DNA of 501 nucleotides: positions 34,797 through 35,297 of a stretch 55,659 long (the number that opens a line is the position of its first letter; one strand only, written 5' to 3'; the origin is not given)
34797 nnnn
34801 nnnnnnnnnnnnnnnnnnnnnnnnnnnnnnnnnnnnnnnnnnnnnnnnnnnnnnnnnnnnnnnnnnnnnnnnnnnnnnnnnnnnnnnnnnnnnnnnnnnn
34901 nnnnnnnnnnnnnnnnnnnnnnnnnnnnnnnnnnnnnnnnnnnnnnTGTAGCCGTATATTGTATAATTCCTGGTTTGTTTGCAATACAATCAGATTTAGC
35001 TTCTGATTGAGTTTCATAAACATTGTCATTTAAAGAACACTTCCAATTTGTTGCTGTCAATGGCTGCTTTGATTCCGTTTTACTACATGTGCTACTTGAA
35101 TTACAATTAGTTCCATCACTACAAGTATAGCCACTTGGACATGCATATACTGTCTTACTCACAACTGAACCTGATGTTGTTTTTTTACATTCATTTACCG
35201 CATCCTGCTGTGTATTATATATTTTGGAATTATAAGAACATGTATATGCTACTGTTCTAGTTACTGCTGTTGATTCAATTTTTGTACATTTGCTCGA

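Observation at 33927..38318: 1463-aa modular type IV pilin-like protein carrying about 110 cysteines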

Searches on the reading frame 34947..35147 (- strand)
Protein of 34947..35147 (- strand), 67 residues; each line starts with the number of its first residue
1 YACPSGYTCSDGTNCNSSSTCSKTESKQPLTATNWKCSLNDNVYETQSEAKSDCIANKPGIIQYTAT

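Call 27: search_solved_structures(query=A2, max_evalue=10, show_alignments=2)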
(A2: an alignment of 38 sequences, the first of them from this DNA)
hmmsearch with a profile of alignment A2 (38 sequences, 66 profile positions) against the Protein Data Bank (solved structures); distinct sequences matched with E-value up to 10: 1.
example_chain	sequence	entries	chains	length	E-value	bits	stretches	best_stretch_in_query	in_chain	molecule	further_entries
9pgb_A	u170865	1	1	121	6.4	10.3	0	8-24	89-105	4-module Cysteine Rich Eggshell Membrane Protein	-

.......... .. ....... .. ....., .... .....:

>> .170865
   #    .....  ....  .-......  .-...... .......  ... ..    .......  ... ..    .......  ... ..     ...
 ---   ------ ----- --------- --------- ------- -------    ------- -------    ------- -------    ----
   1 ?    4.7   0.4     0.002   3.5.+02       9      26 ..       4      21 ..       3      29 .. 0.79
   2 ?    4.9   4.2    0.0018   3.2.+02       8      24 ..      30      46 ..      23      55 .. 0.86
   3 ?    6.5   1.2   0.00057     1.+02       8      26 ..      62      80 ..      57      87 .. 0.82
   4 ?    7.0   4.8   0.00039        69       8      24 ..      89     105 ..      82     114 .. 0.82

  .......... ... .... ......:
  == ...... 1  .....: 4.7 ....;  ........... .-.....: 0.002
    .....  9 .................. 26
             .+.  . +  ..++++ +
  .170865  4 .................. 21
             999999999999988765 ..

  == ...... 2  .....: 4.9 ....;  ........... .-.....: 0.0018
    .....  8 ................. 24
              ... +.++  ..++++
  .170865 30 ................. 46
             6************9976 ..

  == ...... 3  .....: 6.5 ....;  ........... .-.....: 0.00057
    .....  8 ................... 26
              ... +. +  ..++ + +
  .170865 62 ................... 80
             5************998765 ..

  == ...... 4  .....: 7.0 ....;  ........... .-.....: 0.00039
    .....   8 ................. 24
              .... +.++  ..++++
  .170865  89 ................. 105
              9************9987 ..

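Call 36: search_protein_representatives(alignment_id=A2)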
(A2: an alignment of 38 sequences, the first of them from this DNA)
Query: 38 sequences, 66 profile positions. Proteins with E-value up to 0.001 (for the whole library): 26; up to 1e-10: 8; up to 1e-30: 2. The best 26 are listed.
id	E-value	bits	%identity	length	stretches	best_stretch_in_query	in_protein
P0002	1.3e-218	723.8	-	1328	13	1-63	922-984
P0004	3.5e-127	430.8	-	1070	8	1-65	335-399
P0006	5.4e-28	113.1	-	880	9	2-63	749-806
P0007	3.7e-19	84.8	-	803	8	15-64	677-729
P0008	2.0e-14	69.6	-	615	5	22-65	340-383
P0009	2.2e-11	59.9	-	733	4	1-56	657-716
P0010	2.3e-11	59.8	-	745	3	1-58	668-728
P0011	3.6e-11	59.2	-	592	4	7-64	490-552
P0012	1.4e-10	57.3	-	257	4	18-64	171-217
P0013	2.5e-08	50.1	-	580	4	17-61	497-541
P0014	3.9e-08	49.5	-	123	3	18-56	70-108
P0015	1.2e-07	47.9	-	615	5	18-64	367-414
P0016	6.6e-07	45.5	-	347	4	1-25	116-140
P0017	2.0e-06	44.0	-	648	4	1-63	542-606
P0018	2.2e-06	43.9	-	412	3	31-65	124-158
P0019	6.4e-06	42.4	-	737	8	29-56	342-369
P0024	2.5e-05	40.5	-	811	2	1-58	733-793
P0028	4.3e-04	36.5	-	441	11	1-17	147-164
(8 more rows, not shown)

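Call 41: find_encoding_contigs(protein=P0006, flank=10000, max_places=3)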
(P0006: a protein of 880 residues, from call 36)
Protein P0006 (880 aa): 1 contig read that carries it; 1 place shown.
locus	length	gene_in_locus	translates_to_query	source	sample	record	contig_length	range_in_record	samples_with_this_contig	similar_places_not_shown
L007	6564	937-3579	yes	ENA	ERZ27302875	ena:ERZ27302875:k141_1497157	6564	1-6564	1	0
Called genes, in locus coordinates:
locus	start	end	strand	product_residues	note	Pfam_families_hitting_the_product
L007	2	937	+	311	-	?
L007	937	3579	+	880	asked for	PF07963:N_methyl (weak), PF12662:cEGF (faint)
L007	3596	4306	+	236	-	PF01048:PNP_UDP_1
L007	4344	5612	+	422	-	PF05193:Peptidase_M16_C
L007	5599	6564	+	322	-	?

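Call 66: search_protein_families(library=pfam, proteins=[P0019, P0016, P0028, P0024, P0006, P0009, P0010], max_evalue=0.01)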
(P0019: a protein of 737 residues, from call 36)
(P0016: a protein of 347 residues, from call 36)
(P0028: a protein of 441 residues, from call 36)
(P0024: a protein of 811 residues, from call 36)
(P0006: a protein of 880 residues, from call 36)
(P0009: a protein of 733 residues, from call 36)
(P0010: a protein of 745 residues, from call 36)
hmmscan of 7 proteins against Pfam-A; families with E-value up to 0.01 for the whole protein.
P0019 (737 aa): 1 family
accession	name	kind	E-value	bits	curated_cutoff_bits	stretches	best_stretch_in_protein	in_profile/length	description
PF06986.16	F_T4SS_TraN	-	3.5e-19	69.8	23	1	619-693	166-240/240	F-type Type IV secretion system, TraN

P0016 (347 aa): 0 families

P0028 (441 aa): 1 family
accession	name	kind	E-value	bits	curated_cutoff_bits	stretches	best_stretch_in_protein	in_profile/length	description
PF14625.12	Lustrin_cystein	-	1.6e-06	28.7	27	0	333-350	24-41/46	Lustrin, cysteine-rich repeated domain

P0024 (811 aa): 2 families
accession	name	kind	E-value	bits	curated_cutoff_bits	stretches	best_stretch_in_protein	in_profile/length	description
PF07963.17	N_methyl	-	8.3e-07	28.8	21.2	1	20-44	2-26/27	Prokaryotic N-terminal methylation motif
PF09479.16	Flg_new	-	0.0082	16.7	27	1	367-419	1-46/65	Listeria-Bacteroides repeat domain (List_Bact_rpt)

P0006 (880 aa): 2 families
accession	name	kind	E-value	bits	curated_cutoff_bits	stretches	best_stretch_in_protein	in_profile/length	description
PF12662.13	cEGF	-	1.4e-07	31.6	26.6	1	749-764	5-20/24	Complement Clr-like EGF-like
PF07963.17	N_methyl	-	1.1e-06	28.3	21.2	1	3-27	1-25/27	Prokaryotic N-terminal methylation motif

P0009 (733 aa): 2 families
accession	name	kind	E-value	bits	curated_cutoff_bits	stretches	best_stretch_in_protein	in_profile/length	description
PF07963.17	N_methyl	-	5.6e-07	29.3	21.2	1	5-27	3-25/27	Prokaryotic N-terminal methylation motif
PF21921.2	Ski7_2nd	-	0.0014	18.9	27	0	160-222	37-96/105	Ski7 domain II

P0010 (745 aa): 1 family
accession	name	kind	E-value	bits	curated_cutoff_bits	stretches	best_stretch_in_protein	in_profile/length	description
PF07963.17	N_methyl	-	1.1e-07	31.5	21.2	1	1-25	1-25/27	Prokaryotic N-terminal methylation motif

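Call 71: find_encoding_contigs(protein=P0009, flank=10000, max_places=1)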
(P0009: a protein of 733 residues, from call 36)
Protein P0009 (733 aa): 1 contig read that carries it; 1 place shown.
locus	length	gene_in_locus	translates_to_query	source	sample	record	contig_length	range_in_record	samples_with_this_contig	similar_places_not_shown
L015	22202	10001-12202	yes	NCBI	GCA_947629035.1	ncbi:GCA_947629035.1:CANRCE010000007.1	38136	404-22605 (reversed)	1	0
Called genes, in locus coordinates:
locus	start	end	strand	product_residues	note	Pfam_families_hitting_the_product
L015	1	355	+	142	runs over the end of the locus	PF00252:Ribosomal_L16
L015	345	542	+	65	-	PF00831:Ribosomal_L29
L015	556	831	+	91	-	PF00366:Ribosomal_S17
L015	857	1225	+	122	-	PF00238:Ribosomal_L14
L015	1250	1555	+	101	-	PF00467:KOW (weak), PF17136:ribosomal_L24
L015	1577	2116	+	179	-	PF00281:Ribosomal_L5, PF00673:Ribosomal_L5_C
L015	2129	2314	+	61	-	PF00253:Ribosomal_S14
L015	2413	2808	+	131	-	PF00410:Ribosomal_S8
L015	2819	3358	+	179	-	PF00347:Ribosomal_L6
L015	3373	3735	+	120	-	PF00861:Ribosomal_L18p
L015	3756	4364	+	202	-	PF00333:Ribosomal_S5, PF03719:Ribosomal_S5_C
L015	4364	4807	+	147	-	PF00828:Ribosomal_L27A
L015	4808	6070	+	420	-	PF00344:SecY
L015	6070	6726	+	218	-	PF00406:ADK, PF13207:AAA_17, PF05191:ADK_lid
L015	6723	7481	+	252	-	PF00557:Peptidase_M24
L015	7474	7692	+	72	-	PF01176:eIF-1a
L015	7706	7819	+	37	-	PF00444:Ribosomal_L36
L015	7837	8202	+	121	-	PF00416:Ribosomal_S13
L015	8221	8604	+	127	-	PF00411:Ribosomal_S11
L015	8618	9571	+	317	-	PF01193:RNA_pol_L, PF01000:RNA_pol_A_bac, PF03118:RNA_pol_A_CTD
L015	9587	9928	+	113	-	PF01196:Ribosomal_L17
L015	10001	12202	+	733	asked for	PF07963:N_methyl (weak)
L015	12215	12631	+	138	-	-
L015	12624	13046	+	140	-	PF07963:N_methyl (weak)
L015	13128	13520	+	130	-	PF04472:SepF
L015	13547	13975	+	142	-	PF05103:DivIVA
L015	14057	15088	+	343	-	PF02547:Queuosine_synth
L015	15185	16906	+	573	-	PF01807:Zn_ribbon_DnaG, PF08275:DNAG_N, PF01751:Toprim, PF13155:Toprim_2, PF13362:Toprim_3 (weak), PF13662:Toprim_4, PF10410:DnaB_bind (faint)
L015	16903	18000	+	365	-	PF03979:Sigma70_r1_1, PF00140:Sigma70_r1_2, PF04542:Sigma70_r2, PF04539:Sigma70_r3, PF04545:Sigma70_r4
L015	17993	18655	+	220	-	PF12847:Methyltransf_18, PF05175:MTS (weak), PF04816:TrmK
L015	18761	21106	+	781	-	PF08239:SH3_3, PF00404:Dockerin_1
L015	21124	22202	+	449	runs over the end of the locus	PF12733:Cadherin-like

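Call 72: find_encoding_contigs(protein=P0011, flank=10000, max_places=1)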
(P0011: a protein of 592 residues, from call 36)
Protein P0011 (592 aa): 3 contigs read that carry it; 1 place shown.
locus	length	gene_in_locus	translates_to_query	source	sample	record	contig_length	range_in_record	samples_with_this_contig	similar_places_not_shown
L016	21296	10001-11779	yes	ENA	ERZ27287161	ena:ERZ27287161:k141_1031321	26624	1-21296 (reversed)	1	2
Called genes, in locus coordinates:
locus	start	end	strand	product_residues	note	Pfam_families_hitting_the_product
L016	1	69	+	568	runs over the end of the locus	-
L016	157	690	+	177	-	PF00300:His_Phos_1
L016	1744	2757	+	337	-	PF00318:Ribosomal_S2, PF07498:Rho_N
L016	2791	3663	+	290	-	PF25025:EF-Ts_N (weak), PF00889:EF_TS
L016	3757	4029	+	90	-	PF01381:HTH_3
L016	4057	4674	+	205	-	PF04892:VanZ-LLP1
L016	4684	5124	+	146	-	PF02130:YbeY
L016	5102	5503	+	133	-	PF01219:DAGK_prokar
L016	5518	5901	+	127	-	PF00383:dCMP_cyt_deam_1, PF08211:dCMP_cyt_deam_2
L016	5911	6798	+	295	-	PF00009:GTP_EFTU (weak), PF00350:Dynamin_N (faint), PF01926:MMR_HSR1, PF02421:FeoB_N, PF03193:RsgA_GTPase (faint), PF04548:AIG1 (weak), PF10662:PduV-EutP, PF07650:KH_2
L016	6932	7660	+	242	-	PF11967:RecO_N, PF02565:RecO_C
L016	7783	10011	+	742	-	PF13491:FtsK_4TM (faint), PF12846:AAA_10 (faint), PF17854:FtsK_alpha, PF01580:FtsK_SpoIIIE, PF09397:FtsK_gamma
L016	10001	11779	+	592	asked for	PF07963:N_methyl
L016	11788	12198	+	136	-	-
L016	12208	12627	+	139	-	-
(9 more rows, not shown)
